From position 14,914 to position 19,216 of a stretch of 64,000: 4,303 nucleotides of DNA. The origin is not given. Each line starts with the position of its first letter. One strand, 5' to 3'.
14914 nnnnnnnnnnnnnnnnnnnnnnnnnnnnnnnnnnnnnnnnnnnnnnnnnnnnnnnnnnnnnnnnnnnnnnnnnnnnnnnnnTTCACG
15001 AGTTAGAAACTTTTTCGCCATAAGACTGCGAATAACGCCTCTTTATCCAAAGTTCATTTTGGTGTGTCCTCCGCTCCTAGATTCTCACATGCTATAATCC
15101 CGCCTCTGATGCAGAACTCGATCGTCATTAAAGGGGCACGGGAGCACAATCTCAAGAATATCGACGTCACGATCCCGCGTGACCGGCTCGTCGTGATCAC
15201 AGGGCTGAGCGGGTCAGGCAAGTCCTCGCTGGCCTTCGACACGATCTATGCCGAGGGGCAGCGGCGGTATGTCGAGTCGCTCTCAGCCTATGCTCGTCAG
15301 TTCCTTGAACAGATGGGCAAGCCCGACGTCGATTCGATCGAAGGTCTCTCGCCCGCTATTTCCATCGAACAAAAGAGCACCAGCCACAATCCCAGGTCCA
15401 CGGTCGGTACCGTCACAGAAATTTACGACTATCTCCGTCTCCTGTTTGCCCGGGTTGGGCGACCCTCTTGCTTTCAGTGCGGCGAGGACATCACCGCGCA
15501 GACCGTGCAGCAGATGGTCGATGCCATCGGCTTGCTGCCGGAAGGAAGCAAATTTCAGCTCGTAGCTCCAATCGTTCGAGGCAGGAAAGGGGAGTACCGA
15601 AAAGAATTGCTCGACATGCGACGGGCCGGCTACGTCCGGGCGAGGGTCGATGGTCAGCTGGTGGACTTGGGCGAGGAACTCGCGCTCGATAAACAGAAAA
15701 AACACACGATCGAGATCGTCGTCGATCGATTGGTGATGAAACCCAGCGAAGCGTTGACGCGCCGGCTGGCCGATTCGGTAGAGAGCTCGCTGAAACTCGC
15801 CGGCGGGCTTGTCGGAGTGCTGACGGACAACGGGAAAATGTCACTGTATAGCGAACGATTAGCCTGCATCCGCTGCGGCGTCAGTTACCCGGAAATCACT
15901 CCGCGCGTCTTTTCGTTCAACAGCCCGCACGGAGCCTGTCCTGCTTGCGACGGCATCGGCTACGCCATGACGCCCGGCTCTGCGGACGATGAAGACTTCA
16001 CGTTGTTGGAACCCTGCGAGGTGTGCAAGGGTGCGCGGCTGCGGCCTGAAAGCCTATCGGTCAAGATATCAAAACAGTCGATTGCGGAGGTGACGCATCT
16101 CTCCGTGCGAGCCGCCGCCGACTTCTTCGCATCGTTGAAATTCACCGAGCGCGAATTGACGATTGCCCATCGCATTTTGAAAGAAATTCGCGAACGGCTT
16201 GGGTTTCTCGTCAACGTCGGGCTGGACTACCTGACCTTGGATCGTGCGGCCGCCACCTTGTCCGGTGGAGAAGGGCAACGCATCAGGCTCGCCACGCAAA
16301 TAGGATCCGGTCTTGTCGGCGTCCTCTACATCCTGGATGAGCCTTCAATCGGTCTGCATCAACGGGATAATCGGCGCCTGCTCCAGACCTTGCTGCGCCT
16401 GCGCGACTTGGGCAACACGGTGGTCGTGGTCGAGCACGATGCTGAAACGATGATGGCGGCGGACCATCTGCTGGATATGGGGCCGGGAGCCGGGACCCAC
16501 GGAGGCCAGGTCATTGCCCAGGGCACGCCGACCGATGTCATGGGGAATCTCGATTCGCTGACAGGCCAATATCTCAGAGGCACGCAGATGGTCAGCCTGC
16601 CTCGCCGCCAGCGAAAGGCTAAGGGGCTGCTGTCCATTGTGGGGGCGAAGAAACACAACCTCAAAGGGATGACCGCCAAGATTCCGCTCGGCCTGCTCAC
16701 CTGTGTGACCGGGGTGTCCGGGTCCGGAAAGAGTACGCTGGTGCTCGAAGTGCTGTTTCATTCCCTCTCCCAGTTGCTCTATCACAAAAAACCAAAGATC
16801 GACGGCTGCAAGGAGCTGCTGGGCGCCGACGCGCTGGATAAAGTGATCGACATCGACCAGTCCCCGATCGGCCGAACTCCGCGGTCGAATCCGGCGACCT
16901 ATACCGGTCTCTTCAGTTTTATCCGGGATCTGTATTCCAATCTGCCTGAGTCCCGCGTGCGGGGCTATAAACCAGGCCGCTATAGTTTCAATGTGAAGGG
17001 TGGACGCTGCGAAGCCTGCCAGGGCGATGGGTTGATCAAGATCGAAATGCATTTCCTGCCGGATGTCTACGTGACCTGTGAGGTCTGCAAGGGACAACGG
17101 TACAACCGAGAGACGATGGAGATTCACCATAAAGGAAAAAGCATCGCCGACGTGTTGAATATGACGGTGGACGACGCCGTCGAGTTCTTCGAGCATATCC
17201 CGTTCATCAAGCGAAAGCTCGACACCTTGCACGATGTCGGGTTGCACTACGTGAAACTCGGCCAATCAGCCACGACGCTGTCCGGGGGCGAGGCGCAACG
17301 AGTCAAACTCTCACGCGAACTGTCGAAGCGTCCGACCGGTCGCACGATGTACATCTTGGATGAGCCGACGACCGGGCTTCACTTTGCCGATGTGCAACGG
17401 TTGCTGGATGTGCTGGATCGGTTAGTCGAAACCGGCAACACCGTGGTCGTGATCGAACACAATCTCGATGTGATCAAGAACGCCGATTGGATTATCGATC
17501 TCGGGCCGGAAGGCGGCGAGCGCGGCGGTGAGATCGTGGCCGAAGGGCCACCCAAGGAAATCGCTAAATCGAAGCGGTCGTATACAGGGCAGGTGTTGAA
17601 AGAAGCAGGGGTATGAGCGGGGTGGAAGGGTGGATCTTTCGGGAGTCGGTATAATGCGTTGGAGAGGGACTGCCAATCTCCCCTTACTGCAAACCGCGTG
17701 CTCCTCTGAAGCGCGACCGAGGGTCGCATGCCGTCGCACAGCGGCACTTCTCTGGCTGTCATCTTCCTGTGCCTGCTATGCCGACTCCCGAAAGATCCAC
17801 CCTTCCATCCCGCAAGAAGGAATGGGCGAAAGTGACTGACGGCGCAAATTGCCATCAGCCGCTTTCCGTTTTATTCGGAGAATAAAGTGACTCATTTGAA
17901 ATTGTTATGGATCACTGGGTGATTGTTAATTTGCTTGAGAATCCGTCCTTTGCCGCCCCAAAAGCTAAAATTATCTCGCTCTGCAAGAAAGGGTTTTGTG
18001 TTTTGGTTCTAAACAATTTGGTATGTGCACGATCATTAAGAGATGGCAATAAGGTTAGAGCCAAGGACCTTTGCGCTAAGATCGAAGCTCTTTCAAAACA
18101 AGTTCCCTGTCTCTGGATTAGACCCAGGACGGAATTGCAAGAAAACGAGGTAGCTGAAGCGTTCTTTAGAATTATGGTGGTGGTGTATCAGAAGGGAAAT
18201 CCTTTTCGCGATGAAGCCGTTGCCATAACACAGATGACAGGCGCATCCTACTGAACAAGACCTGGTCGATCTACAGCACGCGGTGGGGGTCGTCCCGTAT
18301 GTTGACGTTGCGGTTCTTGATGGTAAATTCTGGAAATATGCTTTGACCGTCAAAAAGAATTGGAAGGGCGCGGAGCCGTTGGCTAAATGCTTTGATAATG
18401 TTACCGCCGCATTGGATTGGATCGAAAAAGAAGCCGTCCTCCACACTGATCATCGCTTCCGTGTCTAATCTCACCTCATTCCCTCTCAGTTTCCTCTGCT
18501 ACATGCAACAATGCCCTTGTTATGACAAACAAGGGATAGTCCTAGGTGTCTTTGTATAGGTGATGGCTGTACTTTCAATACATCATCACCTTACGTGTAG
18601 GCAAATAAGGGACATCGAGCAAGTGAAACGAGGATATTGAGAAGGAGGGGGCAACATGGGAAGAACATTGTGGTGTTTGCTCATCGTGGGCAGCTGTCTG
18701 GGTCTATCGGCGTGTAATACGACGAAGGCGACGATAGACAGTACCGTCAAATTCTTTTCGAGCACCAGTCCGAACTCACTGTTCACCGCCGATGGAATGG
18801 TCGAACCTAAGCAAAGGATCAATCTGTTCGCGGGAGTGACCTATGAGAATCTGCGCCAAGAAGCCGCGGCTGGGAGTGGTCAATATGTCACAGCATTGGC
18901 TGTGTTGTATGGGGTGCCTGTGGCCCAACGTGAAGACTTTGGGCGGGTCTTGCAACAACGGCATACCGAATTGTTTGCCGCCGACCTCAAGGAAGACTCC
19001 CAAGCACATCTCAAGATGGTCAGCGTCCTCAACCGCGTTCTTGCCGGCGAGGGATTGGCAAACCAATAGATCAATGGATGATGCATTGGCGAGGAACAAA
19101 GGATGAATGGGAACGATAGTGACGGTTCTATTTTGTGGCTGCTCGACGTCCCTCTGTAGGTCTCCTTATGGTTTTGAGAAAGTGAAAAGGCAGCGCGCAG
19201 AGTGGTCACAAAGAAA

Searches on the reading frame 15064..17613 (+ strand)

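Call 5: search_protein_families(library=pfam, proteins=[window:15064-17613:+], max_evalue=0.01)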
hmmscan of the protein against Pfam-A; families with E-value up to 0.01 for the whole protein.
window:15064-17613:+ (850 aa): 20 families
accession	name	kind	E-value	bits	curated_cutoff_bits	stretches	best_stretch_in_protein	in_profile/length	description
PF17760.6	UvrA_inter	-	5.1e-35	120.1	23.3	1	146-254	1-107/109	UvrA interaction domain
PF00005.33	ABC_tran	-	2.1e-20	74.2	25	2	716-770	86-137/137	ABC transporter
PF02463.25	SMC_N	-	1.4e-10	41.4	40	1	20-472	5-211/220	RecF/RecN/SMC N terminal domain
PF13191.12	AAA_16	-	1.4e-08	35.8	32.6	0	37-84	21-73/167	AAA ATPase domain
PF13555.12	AAA_29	-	1.3e-07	31.7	27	0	538-560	17-39/61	P-loop containing region of AAA domain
PF20703.3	nSTAND1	-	6.2e-06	26.5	27.1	0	26-66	19-59/379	Novel STAND NTPase 1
PF00684.25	DnaJ_CXXCXGXG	-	3.1e-05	24.6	32.7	0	648-679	17-51/65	DnaJ central domain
PF13481.12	AAA_25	-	7.6e-05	22.9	27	0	539-567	29-57/195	AAA domain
PF13304.12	AAA_21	-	8.5e-05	23.2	27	0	754-796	253-295/304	AAA domain, putative AbiEii toxin, Type IV TA system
PF13476.12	AAA_23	-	0.00011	23.3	27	0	19-56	1-35/201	AAA domain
PF13671.12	AAA_33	-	0.00076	20.2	27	0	546-563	2-19/143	AAA domain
PF03193.22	RsgA_GTPase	-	0.0008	19.7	30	0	22-57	89-123/174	RsgA GTPase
PF20720.3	nSTAND3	-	0.00099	19.3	27.2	0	39-62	16-39/155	Novel STAND NTPase 3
PF01583.26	APS_kinase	-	0.0014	19.1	21.1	0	42-59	4-21/152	Adenylylsulphate kinase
PF06745.19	ATPase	-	0.0014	18.5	26.6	0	37-62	16-41/231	KaiC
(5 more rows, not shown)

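Call 86: search_protein_families(library=pfam, proteins=[window:15109-17613:+], max_evalue=0.001)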
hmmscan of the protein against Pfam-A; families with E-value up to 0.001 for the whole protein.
window:15109-17613:+ (835 aa): 13 families
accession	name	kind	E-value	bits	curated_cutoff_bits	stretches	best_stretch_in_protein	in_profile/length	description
PF17760.6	UvrA_inter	-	4.9e-35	120.1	23.3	1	131-239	1-107/109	UvrA interaction domain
PF00005.33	ABC_tran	-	1.9e-20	74.3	25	1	701-755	86-137/137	ABC transporter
PF02463.25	SMC_N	-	1.3e-10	41.5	40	1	5-457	5-211/220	RecF/RecN/SMC N terminal domain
PF13191.12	AAA_16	-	2.6e-08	35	32.6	0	22-69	21-73/167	AAA ATPase domain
PF13555.12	AAA_29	-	1.3e-07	31.7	27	0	523-545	17-39/61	P-loop containing region of AAA domain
PF20703.3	nSTAND1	-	6e-06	26.6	27.1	0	11-51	19-59/379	Novel STAND NTPase 1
PF00684.25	DnaJ_CXXCXGXG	-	2.9e-05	24.7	32.7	0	633-664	17-51/65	DnaJ central domain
PF13481.12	AAA_25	-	6.9e-05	23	27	0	524-552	29-57/195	AAA domain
PF13304.12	AAA_21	-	7.8e-05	23.3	27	0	739-781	253-295/304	AAA domain, putative AbiEii toxin, Type IV TA system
PF13476.12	AAA_23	-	0.0001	23.4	27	0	4-41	1-35/201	AAA domain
PF13671.12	AAA_33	-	0.00072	20.3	27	0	531-548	2-19/143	AAA domain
PF20720.3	nSTAND3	-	0.00095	19.3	27.2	0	24-47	16-39/155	Novel STAND NTPase 3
PF03193.22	RsgA_GTPase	-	0.00099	19.4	30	0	8-42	90-123/174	RsgA GTPase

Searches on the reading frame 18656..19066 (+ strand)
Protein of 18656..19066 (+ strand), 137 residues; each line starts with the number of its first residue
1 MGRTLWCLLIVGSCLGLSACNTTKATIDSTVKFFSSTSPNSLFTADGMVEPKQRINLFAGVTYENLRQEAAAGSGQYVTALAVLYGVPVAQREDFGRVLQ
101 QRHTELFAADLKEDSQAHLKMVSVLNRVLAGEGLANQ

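Call 86: search_protein_families(library=pfam, proteins=[window:18656-19066:+], max_evalue=0.001)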
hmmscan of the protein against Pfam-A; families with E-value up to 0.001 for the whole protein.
window:18656-19066:+ (137 aa): 1 family
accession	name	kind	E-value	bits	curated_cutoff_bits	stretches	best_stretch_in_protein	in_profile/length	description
PF11220.13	DUF3015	-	1.2e-14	54.9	25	1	31-125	38-132/142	Protein of unknown function (DUF3015)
